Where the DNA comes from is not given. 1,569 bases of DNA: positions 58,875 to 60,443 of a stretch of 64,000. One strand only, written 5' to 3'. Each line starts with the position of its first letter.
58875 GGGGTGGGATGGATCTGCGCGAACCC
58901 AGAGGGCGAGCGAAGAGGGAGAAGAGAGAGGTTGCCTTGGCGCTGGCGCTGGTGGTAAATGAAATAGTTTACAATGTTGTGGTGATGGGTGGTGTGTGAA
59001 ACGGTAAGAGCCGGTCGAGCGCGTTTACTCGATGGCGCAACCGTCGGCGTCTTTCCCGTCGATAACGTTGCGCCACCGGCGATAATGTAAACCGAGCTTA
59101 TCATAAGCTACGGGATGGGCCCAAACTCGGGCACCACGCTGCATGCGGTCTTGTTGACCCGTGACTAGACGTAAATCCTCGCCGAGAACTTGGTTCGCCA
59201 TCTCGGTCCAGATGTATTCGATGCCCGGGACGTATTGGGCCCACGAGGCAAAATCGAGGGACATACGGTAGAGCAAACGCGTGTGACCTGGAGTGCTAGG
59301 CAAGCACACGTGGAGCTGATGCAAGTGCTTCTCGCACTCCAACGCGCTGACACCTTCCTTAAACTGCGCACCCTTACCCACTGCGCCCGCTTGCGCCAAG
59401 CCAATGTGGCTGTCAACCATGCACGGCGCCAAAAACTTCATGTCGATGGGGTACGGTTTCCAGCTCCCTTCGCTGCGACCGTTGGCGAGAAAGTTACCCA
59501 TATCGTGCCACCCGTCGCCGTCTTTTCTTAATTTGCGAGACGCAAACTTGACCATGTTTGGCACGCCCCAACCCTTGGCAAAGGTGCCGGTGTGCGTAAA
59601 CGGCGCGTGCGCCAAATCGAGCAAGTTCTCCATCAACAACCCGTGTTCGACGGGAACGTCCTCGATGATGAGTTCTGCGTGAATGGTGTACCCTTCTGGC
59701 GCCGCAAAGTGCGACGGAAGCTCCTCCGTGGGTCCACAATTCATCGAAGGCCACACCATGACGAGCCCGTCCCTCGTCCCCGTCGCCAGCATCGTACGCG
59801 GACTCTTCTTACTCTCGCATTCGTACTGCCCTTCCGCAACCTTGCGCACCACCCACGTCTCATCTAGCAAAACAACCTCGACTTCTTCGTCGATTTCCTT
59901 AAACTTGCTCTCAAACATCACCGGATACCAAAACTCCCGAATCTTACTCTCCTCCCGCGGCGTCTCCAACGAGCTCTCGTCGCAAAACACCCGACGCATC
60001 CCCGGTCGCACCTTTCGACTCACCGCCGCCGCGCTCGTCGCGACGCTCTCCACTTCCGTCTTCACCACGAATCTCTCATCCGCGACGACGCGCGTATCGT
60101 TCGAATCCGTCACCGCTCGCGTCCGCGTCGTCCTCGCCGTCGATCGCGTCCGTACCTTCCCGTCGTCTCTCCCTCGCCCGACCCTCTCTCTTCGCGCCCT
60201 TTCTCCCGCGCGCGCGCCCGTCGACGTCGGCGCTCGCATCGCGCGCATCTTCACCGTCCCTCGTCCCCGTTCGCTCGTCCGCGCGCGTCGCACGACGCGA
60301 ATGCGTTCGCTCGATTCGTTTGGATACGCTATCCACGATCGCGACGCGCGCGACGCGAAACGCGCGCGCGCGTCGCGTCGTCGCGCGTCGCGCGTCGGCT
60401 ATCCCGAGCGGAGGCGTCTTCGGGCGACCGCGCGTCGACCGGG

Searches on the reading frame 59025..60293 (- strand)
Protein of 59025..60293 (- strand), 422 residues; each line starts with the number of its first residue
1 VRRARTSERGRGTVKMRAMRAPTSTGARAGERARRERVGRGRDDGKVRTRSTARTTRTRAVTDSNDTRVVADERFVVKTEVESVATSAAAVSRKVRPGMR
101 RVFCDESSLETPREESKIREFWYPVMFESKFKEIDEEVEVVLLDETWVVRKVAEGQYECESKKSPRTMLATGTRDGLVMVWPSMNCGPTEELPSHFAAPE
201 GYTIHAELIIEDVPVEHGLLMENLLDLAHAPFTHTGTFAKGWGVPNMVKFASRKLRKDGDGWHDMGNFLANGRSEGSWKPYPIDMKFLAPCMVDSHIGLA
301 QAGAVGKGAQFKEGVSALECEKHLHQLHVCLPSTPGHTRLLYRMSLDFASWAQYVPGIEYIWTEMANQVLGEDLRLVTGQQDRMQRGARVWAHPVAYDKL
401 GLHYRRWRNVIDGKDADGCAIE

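Call 39: search_protein_families(library=pfam, proteins=[window:59025-60293:-], max_evalue=0.001)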
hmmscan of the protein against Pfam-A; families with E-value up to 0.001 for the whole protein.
window:59025-60293:- (422 aa): 2 families
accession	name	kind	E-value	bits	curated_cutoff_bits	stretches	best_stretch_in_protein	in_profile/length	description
PF08417.18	PaO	-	1.7e-18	67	27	1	287-390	1-88/89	Pheophorbide a oxygenase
PF19112.6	VanA_C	-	1.2e-13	52.1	23.5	1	216-408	4-187/193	Vanillate O-demethylase oxygenase C-terminal domain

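Call 66: search_solved_structures(query=window:59025-60248:-, max_evalue=0.01)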
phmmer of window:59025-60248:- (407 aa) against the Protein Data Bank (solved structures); distinct sequences matched with E-value up to 0.01: 0.
